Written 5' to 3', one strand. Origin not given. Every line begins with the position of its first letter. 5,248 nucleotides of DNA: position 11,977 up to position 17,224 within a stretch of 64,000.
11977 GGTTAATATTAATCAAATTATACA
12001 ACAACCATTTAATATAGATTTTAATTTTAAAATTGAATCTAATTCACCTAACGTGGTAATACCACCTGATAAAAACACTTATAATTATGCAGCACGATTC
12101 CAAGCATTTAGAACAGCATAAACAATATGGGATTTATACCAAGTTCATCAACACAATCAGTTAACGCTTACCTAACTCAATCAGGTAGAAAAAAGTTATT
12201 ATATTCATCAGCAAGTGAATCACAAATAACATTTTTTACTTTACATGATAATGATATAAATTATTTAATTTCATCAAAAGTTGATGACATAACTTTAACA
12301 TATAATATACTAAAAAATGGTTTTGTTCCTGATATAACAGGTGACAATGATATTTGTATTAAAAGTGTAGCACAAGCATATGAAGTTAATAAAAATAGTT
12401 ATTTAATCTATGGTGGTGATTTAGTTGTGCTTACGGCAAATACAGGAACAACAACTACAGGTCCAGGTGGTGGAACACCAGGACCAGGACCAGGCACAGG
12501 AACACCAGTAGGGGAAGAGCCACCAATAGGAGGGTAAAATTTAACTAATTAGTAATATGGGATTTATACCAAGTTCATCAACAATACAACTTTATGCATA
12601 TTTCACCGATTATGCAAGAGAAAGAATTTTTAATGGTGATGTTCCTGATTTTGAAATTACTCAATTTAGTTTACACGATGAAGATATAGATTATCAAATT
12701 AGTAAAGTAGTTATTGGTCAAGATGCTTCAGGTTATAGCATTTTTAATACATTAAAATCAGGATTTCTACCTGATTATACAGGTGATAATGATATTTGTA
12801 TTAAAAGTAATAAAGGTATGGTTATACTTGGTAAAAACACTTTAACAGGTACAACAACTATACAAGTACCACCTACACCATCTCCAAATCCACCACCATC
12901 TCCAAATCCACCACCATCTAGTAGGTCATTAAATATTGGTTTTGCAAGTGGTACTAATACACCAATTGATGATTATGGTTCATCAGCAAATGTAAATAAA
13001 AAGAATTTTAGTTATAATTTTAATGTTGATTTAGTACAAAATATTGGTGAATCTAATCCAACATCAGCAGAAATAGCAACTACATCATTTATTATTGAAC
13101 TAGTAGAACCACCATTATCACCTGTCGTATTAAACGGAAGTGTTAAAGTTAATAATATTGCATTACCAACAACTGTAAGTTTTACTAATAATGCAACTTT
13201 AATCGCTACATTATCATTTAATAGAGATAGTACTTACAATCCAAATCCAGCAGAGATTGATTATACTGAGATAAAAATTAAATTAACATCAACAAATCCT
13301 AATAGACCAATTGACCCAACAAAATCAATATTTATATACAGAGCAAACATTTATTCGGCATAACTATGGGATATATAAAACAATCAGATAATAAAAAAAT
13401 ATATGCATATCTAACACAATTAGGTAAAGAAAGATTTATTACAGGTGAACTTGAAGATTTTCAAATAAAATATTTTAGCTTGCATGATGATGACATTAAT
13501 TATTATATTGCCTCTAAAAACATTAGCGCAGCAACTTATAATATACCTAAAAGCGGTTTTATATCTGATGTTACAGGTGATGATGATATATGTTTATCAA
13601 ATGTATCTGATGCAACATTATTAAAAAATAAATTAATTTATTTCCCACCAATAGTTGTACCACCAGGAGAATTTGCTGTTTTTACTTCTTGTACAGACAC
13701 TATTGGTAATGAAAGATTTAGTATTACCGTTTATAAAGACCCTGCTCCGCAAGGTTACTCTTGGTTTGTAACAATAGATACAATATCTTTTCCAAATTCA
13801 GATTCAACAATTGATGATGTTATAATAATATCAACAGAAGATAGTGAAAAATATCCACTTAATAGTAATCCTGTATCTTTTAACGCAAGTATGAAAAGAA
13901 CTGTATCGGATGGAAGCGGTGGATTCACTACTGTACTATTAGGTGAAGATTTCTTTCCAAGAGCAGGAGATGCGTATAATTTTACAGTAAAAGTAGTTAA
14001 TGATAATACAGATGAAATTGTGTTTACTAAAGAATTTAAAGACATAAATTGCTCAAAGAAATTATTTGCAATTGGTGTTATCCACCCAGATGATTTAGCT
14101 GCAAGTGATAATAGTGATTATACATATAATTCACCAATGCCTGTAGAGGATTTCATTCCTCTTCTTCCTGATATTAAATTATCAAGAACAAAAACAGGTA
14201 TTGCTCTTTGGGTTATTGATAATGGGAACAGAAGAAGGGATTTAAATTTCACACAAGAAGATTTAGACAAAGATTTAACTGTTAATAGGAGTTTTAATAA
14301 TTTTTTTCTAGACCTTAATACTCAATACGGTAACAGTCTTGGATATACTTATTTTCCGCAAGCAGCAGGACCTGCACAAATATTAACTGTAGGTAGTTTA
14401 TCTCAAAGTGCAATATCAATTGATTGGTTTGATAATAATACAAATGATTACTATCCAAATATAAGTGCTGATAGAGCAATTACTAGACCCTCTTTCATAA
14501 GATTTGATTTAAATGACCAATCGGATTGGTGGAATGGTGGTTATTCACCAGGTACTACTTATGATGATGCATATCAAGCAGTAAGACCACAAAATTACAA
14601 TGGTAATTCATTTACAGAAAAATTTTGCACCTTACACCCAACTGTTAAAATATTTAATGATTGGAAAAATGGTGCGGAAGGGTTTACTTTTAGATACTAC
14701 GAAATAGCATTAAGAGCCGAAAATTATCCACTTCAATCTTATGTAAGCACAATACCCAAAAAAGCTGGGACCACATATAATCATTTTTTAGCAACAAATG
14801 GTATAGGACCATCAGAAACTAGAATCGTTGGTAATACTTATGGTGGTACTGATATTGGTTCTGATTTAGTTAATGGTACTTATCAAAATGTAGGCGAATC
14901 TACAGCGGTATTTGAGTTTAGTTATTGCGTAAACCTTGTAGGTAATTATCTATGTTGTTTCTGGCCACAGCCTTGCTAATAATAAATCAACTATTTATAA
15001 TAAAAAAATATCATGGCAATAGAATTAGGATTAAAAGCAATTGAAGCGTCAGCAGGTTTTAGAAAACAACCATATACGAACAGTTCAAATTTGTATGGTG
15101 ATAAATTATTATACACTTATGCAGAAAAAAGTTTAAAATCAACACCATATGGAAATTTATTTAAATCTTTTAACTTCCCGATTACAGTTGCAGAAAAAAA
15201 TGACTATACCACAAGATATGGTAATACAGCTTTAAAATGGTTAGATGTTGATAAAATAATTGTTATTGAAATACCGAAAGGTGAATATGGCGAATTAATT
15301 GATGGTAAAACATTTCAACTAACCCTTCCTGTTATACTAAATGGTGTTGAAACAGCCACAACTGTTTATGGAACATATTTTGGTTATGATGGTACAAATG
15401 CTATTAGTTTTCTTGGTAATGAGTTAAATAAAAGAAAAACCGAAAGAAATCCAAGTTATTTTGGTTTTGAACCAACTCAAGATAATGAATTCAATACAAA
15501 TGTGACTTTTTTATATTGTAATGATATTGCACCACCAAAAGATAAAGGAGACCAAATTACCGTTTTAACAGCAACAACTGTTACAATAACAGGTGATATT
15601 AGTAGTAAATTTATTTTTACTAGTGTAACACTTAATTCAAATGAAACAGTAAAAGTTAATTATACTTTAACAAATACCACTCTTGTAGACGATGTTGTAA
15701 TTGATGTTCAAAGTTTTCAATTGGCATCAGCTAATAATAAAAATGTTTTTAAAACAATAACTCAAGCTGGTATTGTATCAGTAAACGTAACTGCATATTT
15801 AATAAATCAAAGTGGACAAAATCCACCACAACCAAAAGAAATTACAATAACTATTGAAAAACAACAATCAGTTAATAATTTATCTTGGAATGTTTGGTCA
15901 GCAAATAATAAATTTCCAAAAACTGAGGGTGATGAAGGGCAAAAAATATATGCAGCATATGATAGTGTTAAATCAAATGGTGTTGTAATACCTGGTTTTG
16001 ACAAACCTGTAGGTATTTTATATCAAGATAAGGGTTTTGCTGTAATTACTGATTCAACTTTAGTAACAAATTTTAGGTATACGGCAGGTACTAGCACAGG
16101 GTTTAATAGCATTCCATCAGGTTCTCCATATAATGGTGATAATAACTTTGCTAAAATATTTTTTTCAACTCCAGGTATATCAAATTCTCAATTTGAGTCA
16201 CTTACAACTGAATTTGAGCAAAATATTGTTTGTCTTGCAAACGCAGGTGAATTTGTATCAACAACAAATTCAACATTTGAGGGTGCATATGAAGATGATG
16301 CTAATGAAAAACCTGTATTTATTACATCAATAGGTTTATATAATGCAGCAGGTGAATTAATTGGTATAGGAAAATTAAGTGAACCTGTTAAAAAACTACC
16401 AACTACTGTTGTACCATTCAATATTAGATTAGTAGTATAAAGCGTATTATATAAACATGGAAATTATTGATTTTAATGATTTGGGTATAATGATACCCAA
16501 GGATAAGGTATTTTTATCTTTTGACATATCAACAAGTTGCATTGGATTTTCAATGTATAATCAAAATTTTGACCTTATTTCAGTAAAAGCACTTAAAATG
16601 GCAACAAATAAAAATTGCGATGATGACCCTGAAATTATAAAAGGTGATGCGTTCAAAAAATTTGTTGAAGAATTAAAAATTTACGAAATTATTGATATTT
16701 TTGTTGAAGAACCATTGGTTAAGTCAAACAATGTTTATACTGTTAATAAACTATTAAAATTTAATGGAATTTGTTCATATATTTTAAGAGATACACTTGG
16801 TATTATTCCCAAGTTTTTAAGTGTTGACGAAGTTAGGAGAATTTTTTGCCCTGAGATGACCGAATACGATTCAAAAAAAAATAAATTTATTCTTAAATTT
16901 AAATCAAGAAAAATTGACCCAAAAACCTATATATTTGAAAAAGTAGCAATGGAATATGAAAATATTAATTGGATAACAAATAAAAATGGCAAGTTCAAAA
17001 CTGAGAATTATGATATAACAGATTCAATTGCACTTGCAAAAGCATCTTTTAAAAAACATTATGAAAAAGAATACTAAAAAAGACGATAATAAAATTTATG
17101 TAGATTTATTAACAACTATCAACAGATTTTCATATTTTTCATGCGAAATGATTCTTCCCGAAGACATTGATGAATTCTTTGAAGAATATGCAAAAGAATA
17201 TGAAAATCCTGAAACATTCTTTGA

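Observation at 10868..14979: Tandem array of four genes with a shared ~90-aa anchor and unrelated payload domains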

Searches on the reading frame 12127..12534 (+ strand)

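Call 4: search_protein_families(library=pfam, proteins=[window:12127-12534:+], max_evalue=0.1)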
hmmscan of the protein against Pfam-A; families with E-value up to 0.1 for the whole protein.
window:12127-12534:+ (136 aa): 0 families

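Call 5: search_protein_families(library=phrogs, proteins=[window:12127-12534:+], max_evalue=0.1)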
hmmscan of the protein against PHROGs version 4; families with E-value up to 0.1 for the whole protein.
window:12127-12534:+ (136 aa): 1 family
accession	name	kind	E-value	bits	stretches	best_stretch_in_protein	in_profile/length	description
phrog_17457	-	unknown function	0.00067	19.8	1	34-91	302-360/502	-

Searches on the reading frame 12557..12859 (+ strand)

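Call 77: search_protein_families(library=pfam, proteins=[window:12557-12859:+], max_evalue=10)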
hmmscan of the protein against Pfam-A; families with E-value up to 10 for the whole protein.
window:12557-12859:+ (101 aa): 1 family
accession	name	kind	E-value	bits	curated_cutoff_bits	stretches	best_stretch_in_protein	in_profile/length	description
PF15869.11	TolB_like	-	0.0056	16.5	29.2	1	23-95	78-151/296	TolB-like 6-blade propeller-like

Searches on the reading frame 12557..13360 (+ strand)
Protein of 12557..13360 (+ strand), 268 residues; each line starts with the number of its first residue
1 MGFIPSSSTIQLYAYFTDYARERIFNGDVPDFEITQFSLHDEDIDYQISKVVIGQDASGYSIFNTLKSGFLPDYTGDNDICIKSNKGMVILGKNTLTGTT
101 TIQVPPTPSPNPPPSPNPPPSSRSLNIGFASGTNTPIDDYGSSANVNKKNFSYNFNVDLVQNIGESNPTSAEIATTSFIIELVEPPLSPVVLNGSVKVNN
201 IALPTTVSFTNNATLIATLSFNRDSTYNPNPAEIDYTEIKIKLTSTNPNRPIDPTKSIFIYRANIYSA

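Call 4: search_protein_families(library=pfam, proteins=[window:12557-13360:+], max_evalue=0.1)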
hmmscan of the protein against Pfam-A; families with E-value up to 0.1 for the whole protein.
window:12557-13360:+ (268 aa): 1 family
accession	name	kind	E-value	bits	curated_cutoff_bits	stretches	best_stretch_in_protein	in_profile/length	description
PF15869.11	TolB_like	-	0.037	13.8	29.2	1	24-95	79-151/296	TolB-like 6-blade propeller-like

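Call 5: search_protein_families(library=phrogs, proteins=[window:12557-13360:+], max_evalue=0.1)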
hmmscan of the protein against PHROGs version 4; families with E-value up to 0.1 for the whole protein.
window:12557-13360:+ (268 aa): 0 families

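Call 67: predict_structure(alignment_id=A13)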
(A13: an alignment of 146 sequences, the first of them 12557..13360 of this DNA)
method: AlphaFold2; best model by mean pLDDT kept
length: 268 residues; sequences in the alignment: 146
mean_pLDDT: 79.1   pTM: 0.55
mean pLDDT of the five models: 79.1, 78.5, 77.7, 77.6, 77.0
residues with pLDDT >= 90: 103; 70-90: 74; 50-70: 89; < 50: 2
segments of 3 or more residues with pLDDT < 50: none
pLDDT, mean of each block of 10 residues (from residue 1): 62 70 82 71 73 93 78 60 56 56 56 57 89 58 68 94 92 96 90 92 97 95 88 89 95 94 84
secondary structure, 60 per line:
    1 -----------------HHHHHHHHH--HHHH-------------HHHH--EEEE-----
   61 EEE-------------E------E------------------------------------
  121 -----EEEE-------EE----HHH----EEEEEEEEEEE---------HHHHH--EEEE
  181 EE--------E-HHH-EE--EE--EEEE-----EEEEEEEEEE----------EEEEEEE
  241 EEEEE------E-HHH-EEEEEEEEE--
elements in order: H18-26 H29-32 H46-49 E52-55 E61-63 E126-129 E150-160 H170-174 E177-182 E205-208 E214-223 E234-245 E258-266

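Call 72: fold_search(model_id=the predicted structure, library=pdb)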
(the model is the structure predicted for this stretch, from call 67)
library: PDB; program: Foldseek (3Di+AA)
matches with E <= 10: 500; with E <= 0.001: 16
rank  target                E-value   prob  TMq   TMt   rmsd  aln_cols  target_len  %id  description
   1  8k2h_A                4.7e-05  1.00  0.31  0.16   7.4       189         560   10  Crystal structure of Group 2Oligosaccharide/Monosaccharide-releasing beta-N-acetylhexosaminidase NgaAt from Arabidopsi (released 2024-04-24)
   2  8k2h_B                1.2e-04  1.00  0.32  0.17   6.8       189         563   10  Crystal structure of Group 2Oligosaccharide/Monosaccharide-releasing beta-N-acetylhexosaminidase NgaAt from Arabidopsi (released 2024-04-24)
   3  4hji_A                1.4e-04  1.00  0.31  0.47   5.9       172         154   13  Structure of the CooA pilin subunit from enterotoxigenic Escherichia coli (released 2012-12-19)
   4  4hji_B                1.5e-04  1.00  0.31  0.48   5.9       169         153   15  Structure of the CooA pilin subunit from enterotoxigenic Escherichia coli (released 2012-12-19)
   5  8k2i_B                1.6e-04  1.00  0.30  0.16   9.6       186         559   11  Crystal structure of Group 2 Oligosaccharide/Monosaccharide-releasing beta-N-acetylhexosaminidase NgaAt from Arabidops (released 2024-04-24)
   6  3f84_B                2.5e-04  1.00  0.30  0.27   5.2       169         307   16  Structure of fusion complex of major pilin CfaB and major pilin CfaB of CFA/I pilus from ETEC E. coli (released 2009-08-11)
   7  3f84_A                4.3e-04  1.00  0.29  0.27   5.9       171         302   14  Structure of fusion complex of major pilin CfaB and major pilin CfaB of CFA/I pilus from ETEC E. coli (released 2009-08-11)
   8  7eox_A                4.8e-04  1.00  0.23  0.11   4.4       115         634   15  Protease structure from Euphorbia resinifera (released 2022-01-12)
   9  9iv8                  7.2e-04  1.00  0.31  0.12   4.6       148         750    9  Cryo-EM structure of human NCX1 in PIP2 diC8 bound state (released 2025-03-19)
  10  2e6j_MODEL_1_A        8.1e-04  1.00  0.26  0.50   6.0       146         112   11  Solution structure of the C-terminal PapD-like domain from human HYDIN protein (released 2007-07-03)
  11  3fq4_B                9.1e-04  1.00  0.29  0.57   5.9       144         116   10  Crystal structure of the Calx-beta domain of integrin beta4 (released 2009-06-23)
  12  2dpk                  9.6e-04  1.00  0.28  0.51   5.8       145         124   11  The Crystal Structure of the Primary Ca2+ Sensor of the Na+/Ca2+ Exchanger (released 2006-06-13)
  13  3f85                  9.6e-04  1.00  0.31  0.20   5.7       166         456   15  Structure of fusion complex of homo trimeric major pilin subunits CfaB of CFA/I fimbirae from ETEC E. coli (released 2009-08-11)
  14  3poh                  9.6e-04  1.00  0.31  0.21   5.4       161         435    9  Crystal structure of an endo-beta-N-acetylglucosaminidase (BT_3987) from BACTEROIDES THETAIOTAOMICRON VPI-5482 at 1.55 A (released 2010-12-29)
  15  6fvi                  9.6e-04  0.99  0.25  0.40  10.4       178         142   11  ASH / PapD-like domain of human CEP192 (PapD-like domain 7) (released 2019-03-20)
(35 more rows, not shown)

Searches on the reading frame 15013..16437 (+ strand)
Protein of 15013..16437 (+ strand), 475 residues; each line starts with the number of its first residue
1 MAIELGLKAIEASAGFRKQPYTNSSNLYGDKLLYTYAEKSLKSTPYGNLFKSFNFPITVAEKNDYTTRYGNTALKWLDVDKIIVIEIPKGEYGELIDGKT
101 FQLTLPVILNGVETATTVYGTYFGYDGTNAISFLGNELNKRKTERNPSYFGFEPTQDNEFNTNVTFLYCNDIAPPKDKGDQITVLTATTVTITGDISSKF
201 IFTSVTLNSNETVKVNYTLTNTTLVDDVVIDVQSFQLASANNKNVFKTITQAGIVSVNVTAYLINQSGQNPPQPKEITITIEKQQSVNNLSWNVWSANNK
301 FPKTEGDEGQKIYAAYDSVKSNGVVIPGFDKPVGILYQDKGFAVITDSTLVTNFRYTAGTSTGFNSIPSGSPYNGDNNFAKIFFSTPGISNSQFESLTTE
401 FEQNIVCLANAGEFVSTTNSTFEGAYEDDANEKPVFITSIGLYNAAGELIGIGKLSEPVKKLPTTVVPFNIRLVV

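Call 4: search_protein_families(library=pfam, proteins=[window:15013-16437:+], max_evalue=0.1)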
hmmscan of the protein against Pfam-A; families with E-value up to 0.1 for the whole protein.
window:15013-16437:+ (475 aa): 0 families

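Call 5: search_protein_families(library=phrogs, proteins=[window:15013-16437:+], max_evalue=0.1)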
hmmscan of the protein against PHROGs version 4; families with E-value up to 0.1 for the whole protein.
window:15013-16437:+ (475 aa): 0 families

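Call 56: find_homologous_proteins(query=window:15013-16437:+, max_evalue=0.00001)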
Query window:15013-16437:+ (475 aa): 136 proteins with E <= 0.00001 among 8000 candidates; the best 120 are listed. Only proteins of 261 to 832 residues were searched: fused or split forms outside these lengths cannot appear, so this answer is no evidence that the protein stands alone or is whole; lengths 'longer' or 'shorter' looks for them.
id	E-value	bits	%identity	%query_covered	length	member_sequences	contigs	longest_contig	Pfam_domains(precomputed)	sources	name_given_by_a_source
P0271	0.0e+0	1029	100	98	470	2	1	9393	-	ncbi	-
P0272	3.5e-280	947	90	100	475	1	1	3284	-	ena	-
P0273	9.8e-249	844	83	100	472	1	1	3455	-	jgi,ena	jgi:hypothetical protein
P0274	1.7e-228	777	77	100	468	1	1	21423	-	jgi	-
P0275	1.7e-228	777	76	100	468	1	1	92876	-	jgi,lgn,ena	jgi:hypothetical protein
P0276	1.0e-186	639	65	100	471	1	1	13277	-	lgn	-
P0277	6.0e-181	620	64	100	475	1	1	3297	-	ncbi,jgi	jgi:hypothetical protein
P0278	9.5e-181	620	64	100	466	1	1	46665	-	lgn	-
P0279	3.7e-180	618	63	100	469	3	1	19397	-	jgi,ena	jgi:hypothetical protein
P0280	3.2e-179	615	64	100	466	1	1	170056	-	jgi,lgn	-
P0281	3.3e-179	615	61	100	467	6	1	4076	-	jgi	-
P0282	3.4e-177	608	63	100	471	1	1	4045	-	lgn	-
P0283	5.4e-175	601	62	100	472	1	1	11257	-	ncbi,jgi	jgi:hypothetical protein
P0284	6.3e-174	597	61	100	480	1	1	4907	-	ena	-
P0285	1.9e-173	596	61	100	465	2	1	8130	-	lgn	-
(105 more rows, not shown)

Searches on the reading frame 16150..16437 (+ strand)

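Call 77: search_protein_families(library=pfam, proteins=[window:16150-16437:+], max_evalue=10)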
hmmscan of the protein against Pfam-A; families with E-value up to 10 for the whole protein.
window:16150-16437:+ (96 aa): 1 family
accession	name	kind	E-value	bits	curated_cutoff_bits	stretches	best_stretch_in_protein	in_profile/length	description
PF23982.2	XM1_gp53_minor_capsid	-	0.088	13.1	27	1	27-74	8-55/154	XM1 gp53 minor capsid protein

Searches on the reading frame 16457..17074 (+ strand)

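Call 8: search_protein_families(library=pfam, proteins=[window:16457-17074:+], max_evalue=0.001)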
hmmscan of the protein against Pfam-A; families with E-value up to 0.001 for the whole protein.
window:16457-17074:+ (206 aa): 0 families

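Call 33: search_protein_families(library=phrogs, proteins=[window:16457-17074:+], max_evalue=0.001)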
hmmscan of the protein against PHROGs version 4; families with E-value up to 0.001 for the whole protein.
window:16457-17074:+ (206 aa): 1 family
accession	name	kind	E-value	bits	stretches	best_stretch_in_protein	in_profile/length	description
phrog_827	-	DNA, RNA and nucleotide metabolism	0.00024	22.3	1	18-98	2-80/161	Holliday junction resolvase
